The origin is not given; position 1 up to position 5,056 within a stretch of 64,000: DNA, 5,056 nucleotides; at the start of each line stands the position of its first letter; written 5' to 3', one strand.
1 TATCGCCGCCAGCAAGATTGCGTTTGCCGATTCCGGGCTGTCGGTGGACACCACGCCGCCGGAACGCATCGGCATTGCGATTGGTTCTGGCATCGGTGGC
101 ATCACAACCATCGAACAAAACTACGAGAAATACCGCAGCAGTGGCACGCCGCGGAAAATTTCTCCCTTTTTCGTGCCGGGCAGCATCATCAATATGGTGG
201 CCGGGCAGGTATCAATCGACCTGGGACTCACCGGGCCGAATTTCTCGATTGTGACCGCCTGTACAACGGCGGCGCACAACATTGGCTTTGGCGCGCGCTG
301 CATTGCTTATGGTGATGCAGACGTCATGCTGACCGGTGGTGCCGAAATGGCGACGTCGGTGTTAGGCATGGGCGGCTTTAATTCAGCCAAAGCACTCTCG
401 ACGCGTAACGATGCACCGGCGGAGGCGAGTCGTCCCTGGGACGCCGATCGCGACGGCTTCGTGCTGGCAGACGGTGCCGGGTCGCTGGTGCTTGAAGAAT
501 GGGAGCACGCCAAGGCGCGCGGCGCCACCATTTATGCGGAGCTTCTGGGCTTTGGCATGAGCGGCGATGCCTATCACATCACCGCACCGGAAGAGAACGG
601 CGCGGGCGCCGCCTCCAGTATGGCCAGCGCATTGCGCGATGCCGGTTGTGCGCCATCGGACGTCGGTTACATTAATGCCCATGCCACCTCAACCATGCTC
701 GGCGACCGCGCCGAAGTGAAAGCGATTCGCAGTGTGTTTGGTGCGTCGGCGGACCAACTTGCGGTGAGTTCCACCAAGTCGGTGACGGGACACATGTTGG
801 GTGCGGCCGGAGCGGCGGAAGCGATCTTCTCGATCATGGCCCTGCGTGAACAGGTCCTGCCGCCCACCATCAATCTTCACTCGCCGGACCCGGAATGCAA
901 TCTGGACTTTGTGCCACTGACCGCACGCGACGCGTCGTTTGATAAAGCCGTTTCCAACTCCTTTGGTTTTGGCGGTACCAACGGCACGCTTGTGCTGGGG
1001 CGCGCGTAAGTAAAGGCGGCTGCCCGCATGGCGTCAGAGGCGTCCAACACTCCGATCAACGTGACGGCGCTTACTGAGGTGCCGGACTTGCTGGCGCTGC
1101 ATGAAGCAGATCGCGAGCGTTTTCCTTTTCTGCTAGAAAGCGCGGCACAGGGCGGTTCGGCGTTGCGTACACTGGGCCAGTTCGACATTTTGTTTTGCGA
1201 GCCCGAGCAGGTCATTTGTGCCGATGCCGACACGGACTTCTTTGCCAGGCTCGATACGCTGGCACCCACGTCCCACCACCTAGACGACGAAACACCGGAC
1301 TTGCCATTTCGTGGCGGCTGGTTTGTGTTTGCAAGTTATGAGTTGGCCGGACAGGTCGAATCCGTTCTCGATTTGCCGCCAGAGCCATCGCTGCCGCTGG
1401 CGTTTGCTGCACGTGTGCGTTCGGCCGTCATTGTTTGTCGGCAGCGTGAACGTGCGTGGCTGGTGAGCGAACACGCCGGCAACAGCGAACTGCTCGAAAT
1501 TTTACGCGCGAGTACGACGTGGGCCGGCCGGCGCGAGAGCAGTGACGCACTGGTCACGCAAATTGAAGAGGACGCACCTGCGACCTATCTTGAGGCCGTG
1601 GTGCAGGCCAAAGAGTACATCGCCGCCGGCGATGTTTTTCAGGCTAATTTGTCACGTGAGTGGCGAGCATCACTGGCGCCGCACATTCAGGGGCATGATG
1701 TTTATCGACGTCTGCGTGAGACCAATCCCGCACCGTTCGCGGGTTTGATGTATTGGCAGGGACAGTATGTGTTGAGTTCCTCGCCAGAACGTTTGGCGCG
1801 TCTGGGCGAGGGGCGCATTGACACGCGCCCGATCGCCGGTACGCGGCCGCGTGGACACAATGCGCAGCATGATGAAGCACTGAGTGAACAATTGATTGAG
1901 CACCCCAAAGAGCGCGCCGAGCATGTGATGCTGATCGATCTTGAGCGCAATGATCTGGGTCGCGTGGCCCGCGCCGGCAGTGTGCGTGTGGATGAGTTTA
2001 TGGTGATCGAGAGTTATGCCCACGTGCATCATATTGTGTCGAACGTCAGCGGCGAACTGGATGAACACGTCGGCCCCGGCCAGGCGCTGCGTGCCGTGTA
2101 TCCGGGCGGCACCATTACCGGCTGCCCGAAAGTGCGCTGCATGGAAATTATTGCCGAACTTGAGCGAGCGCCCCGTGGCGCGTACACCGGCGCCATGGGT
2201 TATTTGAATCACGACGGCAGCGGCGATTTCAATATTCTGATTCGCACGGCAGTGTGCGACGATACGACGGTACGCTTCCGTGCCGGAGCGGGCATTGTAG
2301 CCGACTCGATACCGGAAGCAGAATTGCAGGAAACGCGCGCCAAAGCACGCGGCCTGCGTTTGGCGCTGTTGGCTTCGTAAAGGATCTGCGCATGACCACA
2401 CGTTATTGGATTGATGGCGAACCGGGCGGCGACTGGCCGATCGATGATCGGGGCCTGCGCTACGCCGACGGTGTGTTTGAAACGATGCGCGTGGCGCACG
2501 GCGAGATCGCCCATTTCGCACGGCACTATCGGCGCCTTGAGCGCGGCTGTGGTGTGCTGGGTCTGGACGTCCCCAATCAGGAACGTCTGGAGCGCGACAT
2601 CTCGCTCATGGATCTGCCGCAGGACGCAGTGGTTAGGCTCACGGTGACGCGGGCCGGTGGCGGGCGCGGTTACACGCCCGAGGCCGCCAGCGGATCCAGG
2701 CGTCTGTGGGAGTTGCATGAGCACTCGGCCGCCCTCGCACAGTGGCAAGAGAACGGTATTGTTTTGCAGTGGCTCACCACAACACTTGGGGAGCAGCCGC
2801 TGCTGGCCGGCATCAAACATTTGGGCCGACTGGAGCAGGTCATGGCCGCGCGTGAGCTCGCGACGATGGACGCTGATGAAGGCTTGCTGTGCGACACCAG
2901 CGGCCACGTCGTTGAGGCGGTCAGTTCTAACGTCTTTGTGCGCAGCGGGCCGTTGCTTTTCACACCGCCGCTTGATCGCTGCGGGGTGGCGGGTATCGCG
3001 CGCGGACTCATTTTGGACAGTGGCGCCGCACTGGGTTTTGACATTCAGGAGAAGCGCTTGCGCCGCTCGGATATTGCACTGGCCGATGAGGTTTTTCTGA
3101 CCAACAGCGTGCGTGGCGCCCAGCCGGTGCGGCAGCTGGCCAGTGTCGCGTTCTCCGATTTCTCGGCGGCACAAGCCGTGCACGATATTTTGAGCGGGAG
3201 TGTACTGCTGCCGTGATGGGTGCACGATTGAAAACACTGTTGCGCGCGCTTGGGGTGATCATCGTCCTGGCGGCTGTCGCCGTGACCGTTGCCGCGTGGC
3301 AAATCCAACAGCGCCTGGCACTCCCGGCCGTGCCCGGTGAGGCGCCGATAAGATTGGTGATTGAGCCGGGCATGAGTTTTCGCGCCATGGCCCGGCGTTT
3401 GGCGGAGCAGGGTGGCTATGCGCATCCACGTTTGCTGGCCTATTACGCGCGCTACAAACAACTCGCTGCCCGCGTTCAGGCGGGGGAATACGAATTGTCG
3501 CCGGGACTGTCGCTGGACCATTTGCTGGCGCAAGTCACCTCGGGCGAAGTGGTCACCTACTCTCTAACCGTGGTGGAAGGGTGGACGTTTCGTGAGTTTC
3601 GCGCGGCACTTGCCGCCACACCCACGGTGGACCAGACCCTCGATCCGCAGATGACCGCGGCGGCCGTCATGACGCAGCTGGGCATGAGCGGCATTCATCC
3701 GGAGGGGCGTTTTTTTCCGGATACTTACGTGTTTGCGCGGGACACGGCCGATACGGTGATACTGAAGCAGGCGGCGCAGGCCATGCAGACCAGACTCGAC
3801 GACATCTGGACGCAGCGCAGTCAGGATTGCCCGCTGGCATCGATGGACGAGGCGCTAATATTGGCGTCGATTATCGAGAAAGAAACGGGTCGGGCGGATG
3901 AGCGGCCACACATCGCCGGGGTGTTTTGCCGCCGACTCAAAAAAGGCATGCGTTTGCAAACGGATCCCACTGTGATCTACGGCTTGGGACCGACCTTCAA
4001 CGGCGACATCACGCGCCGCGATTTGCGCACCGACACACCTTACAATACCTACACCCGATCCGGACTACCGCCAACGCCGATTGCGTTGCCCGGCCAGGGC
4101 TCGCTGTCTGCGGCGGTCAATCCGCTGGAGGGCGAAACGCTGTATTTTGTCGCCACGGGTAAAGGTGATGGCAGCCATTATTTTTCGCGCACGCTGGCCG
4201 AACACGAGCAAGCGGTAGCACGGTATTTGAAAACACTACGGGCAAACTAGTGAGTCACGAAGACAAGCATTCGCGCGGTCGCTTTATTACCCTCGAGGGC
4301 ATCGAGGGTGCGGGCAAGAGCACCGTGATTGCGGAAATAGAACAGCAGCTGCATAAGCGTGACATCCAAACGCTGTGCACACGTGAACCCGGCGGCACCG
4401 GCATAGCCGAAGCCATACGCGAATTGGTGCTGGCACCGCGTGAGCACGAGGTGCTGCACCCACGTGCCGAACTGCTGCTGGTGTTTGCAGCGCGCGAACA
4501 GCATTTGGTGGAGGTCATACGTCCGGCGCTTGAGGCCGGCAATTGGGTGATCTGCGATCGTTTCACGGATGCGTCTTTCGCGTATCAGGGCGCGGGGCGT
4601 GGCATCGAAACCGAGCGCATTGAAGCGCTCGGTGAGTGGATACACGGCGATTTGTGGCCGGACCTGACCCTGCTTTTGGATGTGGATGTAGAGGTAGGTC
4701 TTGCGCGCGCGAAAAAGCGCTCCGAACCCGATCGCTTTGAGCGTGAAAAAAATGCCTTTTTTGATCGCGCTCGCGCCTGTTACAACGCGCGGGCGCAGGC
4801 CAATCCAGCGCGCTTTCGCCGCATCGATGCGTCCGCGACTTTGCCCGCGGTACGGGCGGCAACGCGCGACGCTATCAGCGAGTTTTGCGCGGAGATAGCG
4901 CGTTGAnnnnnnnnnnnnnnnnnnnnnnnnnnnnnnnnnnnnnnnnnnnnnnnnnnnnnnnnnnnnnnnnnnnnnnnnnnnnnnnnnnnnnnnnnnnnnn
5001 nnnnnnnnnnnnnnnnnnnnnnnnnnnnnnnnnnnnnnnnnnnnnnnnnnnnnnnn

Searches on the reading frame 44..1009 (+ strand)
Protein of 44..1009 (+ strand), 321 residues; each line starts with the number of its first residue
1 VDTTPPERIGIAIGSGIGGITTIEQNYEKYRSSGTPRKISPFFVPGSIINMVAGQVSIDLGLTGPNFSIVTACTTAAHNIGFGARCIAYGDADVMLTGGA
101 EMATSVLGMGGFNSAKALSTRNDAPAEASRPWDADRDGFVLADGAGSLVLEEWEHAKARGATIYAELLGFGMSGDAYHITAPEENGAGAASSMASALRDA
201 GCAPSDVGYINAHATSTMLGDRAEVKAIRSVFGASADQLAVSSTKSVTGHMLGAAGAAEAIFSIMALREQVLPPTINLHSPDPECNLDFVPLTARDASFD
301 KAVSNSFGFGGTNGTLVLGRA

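Call 64: search_protein_families(library=pfam, proteins=[window:44-1009:+], max_evalue=0.00001)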
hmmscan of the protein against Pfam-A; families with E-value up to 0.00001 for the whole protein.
window:44-1009:+ (321 aa): 2 families
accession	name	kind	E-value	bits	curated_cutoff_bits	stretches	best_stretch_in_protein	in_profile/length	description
PF02801.28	Ketoacyl-synt_C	-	1e-40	138.9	20.8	1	164-278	1-118/119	Beta-ketoacyl synthase, C-terminal domain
PF00109.32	ketoacyl-synt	-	2.2e-33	116.3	20.8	1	5-155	112-251/252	Beta-ketoacyl synthase, N-terminal domain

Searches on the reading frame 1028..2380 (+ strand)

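Call 39: search_protein_families(library=pfam, proteins=[window:1028-2380:+], max_evalue=0.00001)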
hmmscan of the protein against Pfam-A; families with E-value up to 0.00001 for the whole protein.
window:1028-2380:+ (450 aa): 1 family
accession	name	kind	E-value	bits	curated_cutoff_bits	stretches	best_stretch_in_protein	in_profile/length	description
PF00425.24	Chorismate_bind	-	1.3e-90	303.9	27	1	185-439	3-257/257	chorismate binding enzyme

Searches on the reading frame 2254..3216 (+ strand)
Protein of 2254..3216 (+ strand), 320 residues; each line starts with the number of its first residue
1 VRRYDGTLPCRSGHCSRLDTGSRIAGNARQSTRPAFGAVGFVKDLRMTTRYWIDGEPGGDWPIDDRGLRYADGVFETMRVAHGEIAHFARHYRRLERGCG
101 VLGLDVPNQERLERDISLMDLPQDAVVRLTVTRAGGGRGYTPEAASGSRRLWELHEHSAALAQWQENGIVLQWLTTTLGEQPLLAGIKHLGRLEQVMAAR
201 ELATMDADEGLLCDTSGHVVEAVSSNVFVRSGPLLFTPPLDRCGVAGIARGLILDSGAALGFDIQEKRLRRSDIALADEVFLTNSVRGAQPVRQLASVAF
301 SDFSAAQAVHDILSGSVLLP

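Call 64: search_protein_families(library=pfam, proteins=[window:2254-3216:+], max_evalue=0.00001)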
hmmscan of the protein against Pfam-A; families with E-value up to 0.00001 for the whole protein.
window:2254-3216:+ (320 aa): 1 family
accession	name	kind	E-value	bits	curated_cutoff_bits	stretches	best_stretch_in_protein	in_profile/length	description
PF01063.24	Aminotran_4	-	1.5e-48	166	28.5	1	73-294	1-222/223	Amino-transferase class IV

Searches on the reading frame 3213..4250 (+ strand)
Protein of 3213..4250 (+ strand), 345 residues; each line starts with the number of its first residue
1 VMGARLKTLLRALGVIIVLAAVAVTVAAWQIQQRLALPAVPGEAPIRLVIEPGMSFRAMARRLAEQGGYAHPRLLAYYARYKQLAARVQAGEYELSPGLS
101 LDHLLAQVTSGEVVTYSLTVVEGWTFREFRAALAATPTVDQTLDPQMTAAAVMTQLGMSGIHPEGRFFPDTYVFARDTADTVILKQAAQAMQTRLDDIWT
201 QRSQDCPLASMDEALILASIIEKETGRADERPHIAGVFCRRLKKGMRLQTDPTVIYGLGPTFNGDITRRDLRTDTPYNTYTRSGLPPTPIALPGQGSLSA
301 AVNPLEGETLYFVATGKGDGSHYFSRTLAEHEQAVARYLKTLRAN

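Call 64: search_protein_families(library=pfam, proteins=[window:3213-4250:+], max_evalue=0.00001)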
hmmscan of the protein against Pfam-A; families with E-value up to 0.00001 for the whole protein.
window:3213-4250:+ (345 aa): 1 family
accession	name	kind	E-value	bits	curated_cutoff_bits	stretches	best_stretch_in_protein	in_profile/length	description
PF02618.21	YceG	-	2.1e-84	283.7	32.4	1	49-336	2-274/275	YceG-like family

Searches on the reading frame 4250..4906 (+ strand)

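Call 64: search_protein_families(library=pfam, proteins=[window:4250-4906:+], max_evalue=0.00001)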
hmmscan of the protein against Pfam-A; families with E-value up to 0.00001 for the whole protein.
window:4250-4906:+ (218 aa): 2 families
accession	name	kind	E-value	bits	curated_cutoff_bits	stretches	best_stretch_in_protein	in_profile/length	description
PF02223.23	Thymidylate_kin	-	1.4e-45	155.7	27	1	15-201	1-181/185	Thymidylate kinase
PF13521.12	AAA_28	-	4.9e-08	33.8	27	1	13-180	2-148/164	AAA domain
